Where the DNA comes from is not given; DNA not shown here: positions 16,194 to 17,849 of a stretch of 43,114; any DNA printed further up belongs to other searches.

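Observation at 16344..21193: Alternating adenylate-forming ligase/GT4 cassettes next to uronate precursor genes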

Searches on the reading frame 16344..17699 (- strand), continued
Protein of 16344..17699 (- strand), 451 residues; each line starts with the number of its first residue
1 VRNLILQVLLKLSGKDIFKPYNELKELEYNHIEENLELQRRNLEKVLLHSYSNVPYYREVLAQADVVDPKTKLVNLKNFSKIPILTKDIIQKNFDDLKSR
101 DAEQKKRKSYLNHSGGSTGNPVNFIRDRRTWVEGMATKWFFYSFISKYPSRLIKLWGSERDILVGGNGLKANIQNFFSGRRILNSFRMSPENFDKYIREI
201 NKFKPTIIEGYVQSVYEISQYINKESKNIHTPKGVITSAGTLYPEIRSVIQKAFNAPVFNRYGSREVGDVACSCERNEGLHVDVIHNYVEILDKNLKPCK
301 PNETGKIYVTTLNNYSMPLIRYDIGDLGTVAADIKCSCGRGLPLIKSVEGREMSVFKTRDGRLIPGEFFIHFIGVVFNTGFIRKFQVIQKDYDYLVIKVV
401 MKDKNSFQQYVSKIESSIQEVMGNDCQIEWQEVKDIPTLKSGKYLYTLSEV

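Call 80: find_homologous_proteins(query=L081:13485-14813:+, max_evalue=1e-20)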
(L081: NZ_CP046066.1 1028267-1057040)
Query L081:13485-14813:+ (442 aa): 1004 proteins with E <= 1e-20 among 8000 candidates; the best 120 are listed.
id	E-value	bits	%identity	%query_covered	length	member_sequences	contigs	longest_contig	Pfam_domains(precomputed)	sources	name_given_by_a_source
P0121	3.2e-296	1000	100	100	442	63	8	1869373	PF27533.1,PF00501.35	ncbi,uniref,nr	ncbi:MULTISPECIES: phenylacetate--CoA ligase family protein [Vibrio]|uniref:phenylacetate--CoA ligas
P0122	1.7e-280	948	94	100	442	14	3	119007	PF27533.1,PF00501.35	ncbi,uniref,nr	ncbi:phenylacetate--CoA ligase family protein [Vibrio neptunius]|uniref:Phenylacetate--CoA ligase fa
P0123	1.4e-258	875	86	100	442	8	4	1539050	PF27533.1,PF00501.35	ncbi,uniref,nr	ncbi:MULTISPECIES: phenylacetate--CoA ligase family protein [Vibrio]|uniref:phenylacetate--CoA ligas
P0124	2.2e-257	872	86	99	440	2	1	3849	PF27533.1,PF00501.35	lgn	-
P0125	9.1e-234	794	80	100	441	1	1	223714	PF27533.1,PF00501.35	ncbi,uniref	ncbi:phenylacetate--CoA ligase family protein [Vibrio echinoideorum]|uniref:Phenylacetate--CoA ligas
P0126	1.3e-224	764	74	99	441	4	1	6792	PF27533.1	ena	-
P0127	1.7e-221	753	76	100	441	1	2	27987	PF27533.1,PF00501.35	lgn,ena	-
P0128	3.3e-202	690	72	95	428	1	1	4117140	PF27533.1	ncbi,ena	-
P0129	1.4e-192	658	65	99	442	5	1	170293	PF27533.1,PF00501.35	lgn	-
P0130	3.4e-190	650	65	99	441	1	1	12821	PF27533.1,PF00501.35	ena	-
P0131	1.3e-186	638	62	99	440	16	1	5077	PF27533.1,PF00501.35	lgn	-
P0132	1.7e-186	638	63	99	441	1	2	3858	PF27533.1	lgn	-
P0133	6.6e-181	620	59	99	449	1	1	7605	PF27533.1,PF00501.35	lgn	-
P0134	4.8e-180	617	59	99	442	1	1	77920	PF27533.1,PF00501.35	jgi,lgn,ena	-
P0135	2.7e-177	608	59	99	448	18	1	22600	PF27533.1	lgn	-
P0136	4.2e-177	607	59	99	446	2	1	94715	PF27533.1,PF00501.35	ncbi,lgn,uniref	uniref:exopolysaccharide biosynthesis protein VpsH n=1 Tax=Vibrio anguillarum TaxID=55601 RepID=UPI0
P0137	4.1e-175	601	58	99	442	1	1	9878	PF27533.1,PF00501.35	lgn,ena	-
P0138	5.3e-175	600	57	99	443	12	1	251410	PF27533.1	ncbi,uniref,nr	ncbi:phenylacetate--CoA ligase family protein [Vibrio genomosp. F6]|uniref:phenylacetate--CoA ligase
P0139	7.1e-175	600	59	99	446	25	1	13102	PF27533.1,PF00501.35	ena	-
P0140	2.5e-174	598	58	99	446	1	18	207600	PF27533.1,PF00501.35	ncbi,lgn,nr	ncbi:exopolysaccharide biosynthesis protein VpsH [Vibrio cholerae]|nr:phenylacetate--CoA ligase fami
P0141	4.7e-174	597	58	99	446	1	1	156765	PF27533.1,PF00501.35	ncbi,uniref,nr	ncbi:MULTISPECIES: exopolysaccharide biosynthesis protein VpsH [Vibrio]|uniref:exopolysaccharide bio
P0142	7.0e-174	596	59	99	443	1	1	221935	PF27533.1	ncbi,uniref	ncbi:phenylacetate--CoA ligase family protein [Vibrio sp. 16]|uniref:phenylacetate--CoA ligase famil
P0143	1.1e-173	596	59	99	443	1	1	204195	PF27533.1,PF00501.35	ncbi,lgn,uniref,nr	ncbi:phenylacetate--CoA ligase family protein [Aliivibrio finisterrensis]|uniref:Phenylacetate--CoA 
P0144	1.2e-173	596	59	99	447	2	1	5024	PF27533.1,PF00501.35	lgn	-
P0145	1.5e-173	595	58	99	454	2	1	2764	PF27533.1,PF00501.35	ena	-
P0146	2.5e-173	595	58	99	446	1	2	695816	PF27533.1,PF00501.35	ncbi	-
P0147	2.8e-173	595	58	99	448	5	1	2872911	PF27533.1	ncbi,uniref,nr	ncbi:capsule biosynthesis protein CapK [Vibrio qinghaiensis]|uniref:Capsule biosynthesis protein Cap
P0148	3.5e-173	594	57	99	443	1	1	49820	PF27533.1,PF00501.35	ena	-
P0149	3.8e-173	594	57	99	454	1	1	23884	PF27533.1,PF00501.35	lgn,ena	-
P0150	4.2e-173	594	57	99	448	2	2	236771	PF27533.1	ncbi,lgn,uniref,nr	ncbi:phenylacetate--CoA ligase family protein [Vibrio ordalii]|uniref:phenylacetate--CoA ligase fami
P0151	4.8e-173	594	58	99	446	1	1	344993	PF27533.1,PF00501.35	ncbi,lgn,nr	ncbi:capK protein, putative [Vibrio cholerae]|nr:capK protein, putative [Vibrio cholerae]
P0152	4.8e-173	594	58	99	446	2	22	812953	PF27533.1,PF00501.35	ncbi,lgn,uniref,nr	ncbi:exopolysaccharide biosynthesis protein VpsH [Vibrio cholerae]|uniref:exopolysaccharide biosynth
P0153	5.0e-173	594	60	99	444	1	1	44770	PF27533.1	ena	-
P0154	8.2e-173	593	58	99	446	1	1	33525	PF27533.1,PF00501.35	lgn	-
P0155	1.2e-172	592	58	99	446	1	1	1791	PF27533.1,PF00501.35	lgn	-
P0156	1.8e-172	592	59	99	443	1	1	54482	PF27533.1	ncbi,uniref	ncbi:phenylacetate--CoA ligase family protein [Photobacterium sagamiensis]|uniref:phenylacetate--CoA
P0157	5.4e-172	590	59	99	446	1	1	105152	PF27533.1,PF00501.35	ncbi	ncbi:TPA: exopolysaccharide biosynthesis protein VpsH [Vibrio cholerae]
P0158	5.6e-172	590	58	99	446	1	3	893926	PF27533.1,PF00501.35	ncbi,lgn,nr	ncbi:phenylacetate--CoA ligase family protein [Vibrio cholerae]|nr:phenylacetate--CoA ligase family 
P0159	5.6e-172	590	58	99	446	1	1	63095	PF27533.1,PF00501.35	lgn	-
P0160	6.2e-172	590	58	99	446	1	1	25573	PF27533.1,PF00501.35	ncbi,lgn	ncbi:exopolysaccharide biosynthesis protein VpsH [Vibrio cholerae]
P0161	1.0e-171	589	56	99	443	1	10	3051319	PF27533.1,PF00501.35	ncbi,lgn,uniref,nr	ncbi:exopolysaccharide biosynthesis protein VpsH [Vibrio mimicus]|uniref:Phenylacetate--CoA ligase f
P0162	1.6e-171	589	58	99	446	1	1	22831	PF27533.1,PF00501.35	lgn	-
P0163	1.6e-171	589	57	99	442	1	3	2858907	PF27533.1,PF00501.35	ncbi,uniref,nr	ncbi:exopolysaccharide biosynthesis protein VpsH [Vibrio metoecus]|uniref:Capsule biosynthesis prote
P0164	2.5e-171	588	57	99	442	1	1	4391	PF27533.1,PF00501.35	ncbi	ncbi:TPA: exopolysaccharide biosynthesis protein VpsH [Vibrio cholerae]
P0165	2.7e-171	588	56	99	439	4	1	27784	PF27533.1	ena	-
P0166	3.2e-171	588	58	99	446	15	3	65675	PF27533.1,PF00501.35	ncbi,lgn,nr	ncbi:capK protein, putative [Vibrio cholerae]|nr:capK protein, putative [Vibrio cholerae]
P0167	3.8e-171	587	56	99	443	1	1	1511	PF27533.1,PF00501.35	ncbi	ncbi:exopolysaccharide biosynthesis protein VpsH [Vibrio mimicus]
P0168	4.7e-171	587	57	99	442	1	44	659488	PF27533.1,PF00501.35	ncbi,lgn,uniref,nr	ncbi:TPA: exopolysaccharide biosynthesis protein VpsH [Vibrio cholerae]|uniref:exopolysaccharide bio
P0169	6.0e-171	587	58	99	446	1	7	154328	PF27533.1,PF00501.35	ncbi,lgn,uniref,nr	ncbi:phenylacetate--CoA ligase family protein [Vibrio cholerae]|uniref:exopolysaccharide biosynthesi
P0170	6.0e-171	587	58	99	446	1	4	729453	PF27533.1,PF00501.35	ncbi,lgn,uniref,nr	ncbi:exopolysaccharide biosynthesis protein VpsH [Vibrio cholerae]|uniref:exopolysaccharide biosynth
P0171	6.5e-171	587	57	99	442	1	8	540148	PF27533.1,PF00501.35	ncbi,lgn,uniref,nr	ncbi:exopolysaccharide biosynthesis protein VpsH [Vibrio cholerae]|uniref:Phenylacetate--CoA ligase 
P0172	6.5e-171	587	57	99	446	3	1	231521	PF27533.1,PF00501.35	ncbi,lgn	ncbi:exopolysaccharide biosynthesis protein VpsH [Vibrio mimicus]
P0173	6.7e-171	587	57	99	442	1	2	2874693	PF27533.1,PF00501.35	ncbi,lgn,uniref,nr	ncbi:exopolysaccharide biosynthesis protein VpsH [Vibrio cholerae]|uniref:exopolysaccharide biosynth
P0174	8.0e-171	586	58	99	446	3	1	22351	PF27533.1,PF00501.35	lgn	-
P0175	8.7e-171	586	58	99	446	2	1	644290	PF27533.1,PF00501.35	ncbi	-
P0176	1.0e-170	586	58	99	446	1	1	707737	PF27533.1,PF00501.35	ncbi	-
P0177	1.1e-170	586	58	99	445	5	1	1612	PF27533.1,PF00501.35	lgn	-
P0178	1.3e-170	586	58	99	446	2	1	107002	PF27533.1,PF00501.35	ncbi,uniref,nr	ncbi:phenylacetate--CoA ligase family protein [Vibrio cholerae]|uniref:exopolysaccharide biosynthesi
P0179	1.4e-170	586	58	99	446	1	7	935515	PF27533.1,PF00501.35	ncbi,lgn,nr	ncbi:exopolysaccharide biosynthesis protein VpsH [Vibrio cholerae]|nr:exopolysaccharide biosynthesis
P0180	1.6e-170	585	58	99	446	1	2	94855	PF27533.1,PF00501.35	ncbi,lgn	ncbi:exopolysaccharide biosynthesis protein VpsH [Vibrio cholerae]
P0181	1.7e-170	585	58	99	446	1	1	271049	PF27533.1,PF00501.35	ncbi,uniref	ncbi:exopolysaccharide biosynthesis protein VpsH [Vibrio cholerae]|uniref:exopolysaccharide biosynth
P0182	1.7e-170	585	57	99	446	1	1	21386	PF27533.1,PF00501.35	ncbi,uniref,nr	ncbi:exopolysaccharide biosynthesis protein VpsH [Vibrio cholerae]|uniref:exopolysaccharide biosynth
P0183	1.7e-170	585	57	99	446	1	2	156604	PF27533.1,PF00501.35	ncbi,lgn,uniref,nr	ncbi:phenylacetate--CoA ligase family protein [Vibrio cholerae]|uniref:exopolysaccharide biosynthesi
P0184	2.0e-170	585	59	99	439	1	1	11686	PF27533.1,PF00501.35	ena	-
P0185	2.2e-170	585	57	99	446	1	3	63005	PF27533.1,PF00501.35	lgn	-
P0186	2.4e-170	585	56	99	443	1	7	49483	PF27533.1,PF00501.35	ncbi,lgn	ncbi:exopolysaccharide biosynthesis protein VpsH [Vibrio mimicus]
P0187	3.7e-170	584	58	99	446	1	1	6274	PF27533.1,PF00501.35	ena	-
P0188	4.1e-170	584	58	99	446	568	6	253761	PF27533.1,PF00501.35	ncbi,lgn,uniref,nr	ncbi:Phenylacetate-coenzyme A ligase [Vibrio cholerae]|uniref:exopolysaccharide biosynthesis protein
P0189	4.3e-170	584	58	99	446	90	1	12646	PF27533.1,PF00501.35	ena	-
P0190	4.3e-170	584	58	99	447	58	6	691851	PF27533.1,PF00501.35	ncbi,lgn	ncbi:TPA: exopolysaccharide biosynthesis protein VpsH [Vibrio mimicus]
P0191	5.5e-170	584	57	99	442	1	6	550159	PF27533.1,PF00501.35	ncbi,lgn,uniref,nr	ncbi:capsule biosynthesis protein CapK [Vibrio metoecus]|uniref:Capsule biosynthesis protein CapK n=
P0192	5.9e-170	584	57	99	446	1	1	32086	PF27533.1,PF00501.35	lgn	-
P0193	7.1e-170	583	57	99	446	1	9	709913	PF27533.1,PF00501.35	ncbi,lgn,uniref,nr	ncbi:exopolysaccharide biosynthesis protein VpsH [Vibrio cholerae]|uniref:exopolysaccharide biosynth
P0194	8.3e-170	583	58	99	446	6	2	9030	PF27533.1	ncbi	-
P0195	1.0e-169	583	58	99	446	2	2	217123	PF27533.1,PF00501.35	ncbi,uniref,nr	ncbi:exopolysaccharide biosynthesis protein VpsH [Vibrio cholerae]|uniref:exopolysaccharide biosynth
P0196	1.1e-169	583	57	99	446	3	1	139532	PF27533.1,PF00501.35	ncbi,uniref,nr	ncbi:exopolysaccharide biosynthesis protein VpsH [Vibrio cholerae]|uniref:exopolysaccharide biosynth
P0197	1.1e-169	583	59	99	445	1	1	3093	PF27533.1,PF00501.35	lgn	-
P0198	1.2e-169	583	59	99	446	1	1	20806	PF27533.1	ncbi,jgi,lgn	ncbi:MAG: phenylacetate-CoA ligase [Cognaticolwellia sp.]|jgi:phenylacetate-CoA ligase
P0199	1.3e-169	582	57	99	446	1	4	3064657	PF27533.1,PF00501.35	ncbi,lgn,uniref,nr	ncbi:exopolysaccharide biosynthesis protein VpsH [Vibrio cholerae]|uniref:exopolysaccharide biosynth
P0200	1.4e-169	582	57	99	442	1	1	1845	PF27533.1,PF00501.35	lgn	-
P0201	1.6e-169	582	58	99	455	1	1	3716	PF27533.1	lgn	-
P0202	2.4e-169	582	57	98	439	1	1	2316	PF27533.1,PF00501.35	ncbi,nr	ncbi:phenylacetate--CoA ligase family protein, partial [Vibrio cholerae]|nr:phenylacetate--CoA ligas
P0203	2.4e-169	582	57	99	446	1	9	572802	PF27533.1,PF00501.35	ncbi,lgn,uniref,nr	ncbi:capK protein, putative [Vibrio cholerae]|uniref:exopolysaccharide biosynthesis protein VpsH n=1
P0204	3.0e-169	581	57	99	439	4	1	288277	PF27533.1,PF00501.35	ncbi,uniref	ncbi:phenylacetate--CoA ligase family protein [Pseudoalteromonas issachenkonii]|uniref:Phenylacetate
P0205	7.2e-169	580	57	99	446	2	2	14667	PF27533.1,PF00501.35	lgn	-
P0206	9.7e-169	580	57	99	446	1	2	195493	PF27533.1,PF00501.35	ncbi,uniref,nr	ncbi:capsule biosynthesis protein CapK [Vibrio cholerae]|uniref:phenylacetate--CoA ligase family pro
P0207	1.4e-168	579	56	99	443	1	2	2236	PF27533.1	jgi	-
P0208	3.3e-168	578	57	99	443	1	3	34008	PF27533.1,PF00501.35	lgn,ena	-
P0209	4.2e-168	577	57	99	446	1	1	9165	PF27533.1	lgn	-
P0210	1.3e-167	576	57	99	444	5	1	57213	PF27533.1,PF00501.35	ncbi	ncbi:MAG: exopolysaccharide biosynthesis protein VpsH [Vibrio sp.]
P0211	1.5e-167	576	57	99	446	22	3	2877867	PF27533.1,PF00501.35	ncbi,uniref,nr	ncbi:capsule biosynthesis protein CapK [Vibrio metoecus]|uniref:Capsule biosynthesis protein CapK n=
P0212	3.4e-167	574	59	99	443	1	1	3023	PF27533.1,PF00501.35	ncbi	-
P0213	3.6e-167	574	58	99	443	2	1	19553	PF27533.1,PF00501.35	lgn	-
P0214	4.3e-167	574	60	98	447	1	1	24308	PF27533.1,PF00501.35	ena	-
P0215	7.7e-167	573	58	98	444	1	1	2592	PF27533.1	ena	-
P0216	1.2e-166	573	56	99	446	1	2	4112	PF27533.1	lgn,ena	-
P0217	2.6e-166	572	57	99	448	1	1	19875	PF27533.1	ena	-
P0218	2.8e-166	571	57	97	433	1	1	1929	PF27533.1,PF00501.35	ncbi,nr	ncbi:phenylacetate--CoA ligase family protein, partial [Vibrio cholerae]|nr:phenylacetate--CoA ligas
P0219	4.0e-166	571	56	98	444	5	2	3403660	PF27533.1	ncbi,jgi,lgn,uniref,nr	ncbi:Capsule biosynthesis protein CapK [Pseudoalteromonas issachenkonii]|jgi:phenylacetate-CoA ligas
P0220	5.0e-166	571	56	100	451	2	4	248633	PF27533.1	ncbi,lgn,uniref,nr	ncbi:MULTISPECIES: phenylacetate--CoA ligase family protein [unclassified Pseudoalteromonas]|uniref:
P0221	5.8e-166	570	56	99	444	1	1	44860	PF27533.1,PF00501.35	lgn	-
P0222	1.0e-165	570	56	98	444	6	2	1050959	PF27533.1,PF00501.35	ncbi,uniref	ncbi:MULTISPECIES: phenylacetate--CoA ligase family protein [unclassified Pseudoalteromonas]|uniref:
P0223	2.2e-165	568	56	99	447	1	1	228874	PF27533.1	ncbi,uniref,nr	ncbi:phenylacetate--CoA ligase family protein [Enterovibrio sp. ZSDZ42]|uniref:Phenylacetate--CoA li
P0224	2.9e-165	568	56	99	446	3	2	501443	PF27533.1,PF00501.35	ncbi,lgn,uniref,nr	ncbi:MAG: exopolysaccharide biosynthesis protein VpsH [Vibrio sp.]|uniref:Exopolysaccharide biosynth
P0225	4.0e-165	568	56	99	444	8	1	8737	PF27533.1,PF00501.35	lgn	-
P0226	6.2e-165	567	56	99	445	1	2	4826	PF27533.1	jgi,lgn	jgi:phenylacetate-CoA ligase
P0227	1.1e-164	566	56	99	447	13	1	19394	PF27533.1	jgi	jgi:phenylacetate-CoA ligase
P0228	2.0e-164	565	65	81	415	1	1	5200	PF27533.1,PF00501.35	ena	-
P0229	3.0e-164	565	56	99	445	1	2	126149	PF27533.1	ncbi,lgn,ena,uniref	ncbi:phenylacetate--CoA ligase family protein [Shewanella frigidimarina]|uniref:phenylacetate--CoA l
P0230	3.0e-164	565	66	81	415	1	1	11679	PF27533.1,PF00501.35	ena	-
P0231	4.1e-164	564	65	81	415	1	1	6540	PF27533.1,PF00501.35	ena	-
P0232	5.6e-164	564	54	99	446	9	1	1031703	PF27533.1,PF00501.35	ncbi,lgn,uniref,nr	ncbi:phenylacetate--CoA ligase family protein [Vibrio atypicus]|uniref:phenylacetate--CoA ligase fam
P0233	8.2e-164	563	56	99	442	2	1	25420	PF27533.1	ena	-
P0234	1.2e-163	563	56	99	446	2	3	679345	PF27533.1,PF00501.35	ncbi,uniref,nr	ncbi:phenylacetate--CoA ligase family protein [Vibrio sp. PNB22_2_2]|uniref:phenylacetate--CoA ligas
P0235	1.2e-163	563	55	99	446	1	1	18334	PF27533.1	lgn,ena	-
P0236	1.6e-163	562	56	98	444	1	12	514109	PF27533.1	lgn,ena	-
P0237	2.0e-163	562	56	99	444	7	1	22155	PF27533.1,PF00501.35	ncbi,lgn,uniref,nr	ncbi:phenylacetate--CoA ligase family protein [Pseudoalteromonas tetraodonis]|uniref:phenylacetate--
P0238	2.8e-163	562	65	81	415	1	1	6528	PF27533.1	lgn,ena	-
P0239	3.4e-163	561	55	100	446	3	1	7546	PF27533.1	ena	-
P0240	3.7e-163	561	55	98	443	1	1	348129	PF27533.1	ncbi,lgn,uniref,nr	ncbi:phenylacetate--CoA ligase family protein [Pseudoalteromonas arctica]|uniref:Phenylacetate--CoA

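Call 87: search_protein_representatives(protein=window:16344-17699:-)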
Query: 451 residues. Proteins with E-value up to 0.001 (for the whole library): 20864; up to 1e-10: 13202; up to 1e-30: 3234. The best 150 are listed.
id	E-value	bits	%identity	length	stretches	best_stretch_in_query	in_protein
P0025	9.4e-154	528.7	53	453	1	2-451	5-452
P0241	2.4e-153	527.3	54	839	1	2-451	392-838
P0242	2.7e-151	520.6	38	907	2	22-450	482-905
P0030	6.2e-151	519.4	53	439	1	12-451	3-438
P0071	1.6e-137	475.2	49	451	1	5-451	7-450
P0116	7.3e-129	446.6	47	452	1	1-451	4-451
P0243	6.1e-125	433.7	47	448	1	5-451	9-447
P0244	2.0e-124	432.0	45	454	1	3-451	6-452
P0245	9.9e-124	429.7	44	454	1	3-450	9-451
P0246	6.5e-120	417.2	48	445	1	11-450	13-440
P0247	1.7e-115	402.6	42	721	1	18-451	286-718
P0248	3.5e-113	395.0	44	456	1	24-451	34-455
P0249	1.1e-112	393.4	52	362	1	1-360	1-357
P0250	3.2e-110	385.2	45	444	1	40-451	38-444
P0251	2.7e-105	369.0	47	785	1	3-451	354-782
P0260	8.7e-101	354.1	41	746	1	3-451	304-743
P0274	6.0e-93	328.3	42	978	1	39-451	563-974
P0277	3.1e-92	325.9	29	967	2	4-449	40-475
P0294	3.0e-88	312.8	47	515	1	83-450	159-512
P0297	1.0e-87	311.0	39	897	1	33-451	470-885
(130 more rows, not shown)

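Call 88: search_protein_families(library=pfam, proteins=[P0241, P0247, P0251, P0260, P0274, P0297, P0242, P0277, P0294], max_evalue=0.00001)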
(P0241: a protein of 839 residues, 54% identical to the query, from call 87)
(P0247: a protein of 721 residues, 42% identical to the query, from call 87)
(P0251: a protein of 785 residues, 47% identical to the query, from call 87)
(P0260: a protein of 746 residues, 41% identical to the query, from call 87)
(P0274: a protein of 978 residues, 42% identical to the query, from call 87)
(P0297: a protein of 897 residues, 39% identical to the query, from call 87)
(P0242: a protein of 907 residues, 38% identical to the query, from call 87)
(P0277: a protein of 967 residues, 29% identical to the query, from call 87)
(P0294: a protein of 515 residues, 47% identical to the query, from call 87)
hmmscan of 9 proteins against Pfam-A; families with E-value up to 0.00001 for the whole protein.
P0241 (839 aa): 3 families
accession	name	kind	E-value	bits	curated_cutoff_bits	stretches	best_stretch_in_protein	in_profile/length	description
PF00534.26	Glycos_transf_1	-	1.4e-26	93.5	26.4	1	218-360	26-171/172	Glycosyl transferases group 1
PF13692.12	Glyco_trans_1_4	-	2.6e-24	86.5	27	1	216-344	12-139/142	Glycosyl transferases group 1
PF13439.12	Glyco_transf_4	-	4.8e-12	46.7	28.5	1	20-185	1-165/170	Glycosyltransferase Family 4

P0247 (721 aa): 2 families
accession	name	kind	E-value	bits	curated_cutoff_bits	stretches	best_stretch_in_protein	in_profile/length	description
PF01522.26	Polysacc_deac_1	-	1.7e-24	86.6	23.1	1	70-206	5-123/124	Polysaccharide deacetylase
PF00501.34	AMP-binding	-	4.8e-09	35.9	29.9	1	365-576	155-374/384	AMP-binding enzyme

P0251 (785 aa): 1 family
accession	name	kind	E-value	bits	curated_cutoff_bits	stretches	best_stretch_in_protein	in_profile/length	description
PF04015.17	DUF362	-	7e-38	131.1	24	1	37-239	1-200/200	Domain of unknown function (DUF362)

P0260 (746 aa): 1 family
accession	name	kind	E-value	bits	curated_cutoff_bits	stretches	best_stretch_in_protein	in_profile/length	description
PF03706.18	LPG_synthase_TM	-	1.2e-30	107.5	33.4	1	14-291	3-302/302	Lysylphosphatidylglycerol synthase TM region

P0274 (978 aa): 2 families
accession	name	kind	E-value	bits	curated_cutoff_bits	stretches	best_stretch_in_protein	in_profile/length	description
PF01943.22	Polysacc_synt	-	4.2e-20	72.7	28.2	1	27-310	1-272/274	Polysaccharide biosynthesis protein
PF13440.11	Polysacc_synt_3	-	5e-19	69.1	23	1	54-357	4-288/293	Polysaccharide biosynthesis protein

P0297 (897 aa): 3 families
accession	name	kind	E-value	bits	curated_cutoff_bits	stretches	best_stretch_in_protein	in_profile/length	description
PF13692.12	Glyco_trans_1_4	-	2.1e-21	77.1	27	1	213-360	4-142/142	Glycosyl transferases group 1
PF00534.26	Glycos_transf_1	-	6.1e-17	62.1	26.4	1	210-372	15-170/172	Glycosyl transferases group 1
PF13524.12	Glyco_trans_1_2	-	3e-08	34.2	25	1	227-382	4-136/144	Glycosyl transferase-like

P0242 (907 aa): 0 families

P0277 (967 aa): 1 family
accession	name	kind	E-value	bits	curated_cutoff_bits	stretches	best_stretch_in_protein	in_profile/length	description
PF00501.34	AMP-binding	-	1e-07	31.5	29.9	0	177-302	198-329/384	AMP-binding enzyme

P0294 (515 aa): 0 families
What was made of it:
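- There are single fusions of the ligase to Wzx (P0274) and to an LPG_synthase_TM region (P0260) (call 88). One fusion joins the ligase to a NodB-type deacetylase (P0247, call 88). One family member is fused to a NodB-type polysaccharide deacetylase, which could expose a sugar amine (P0247, call 88).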
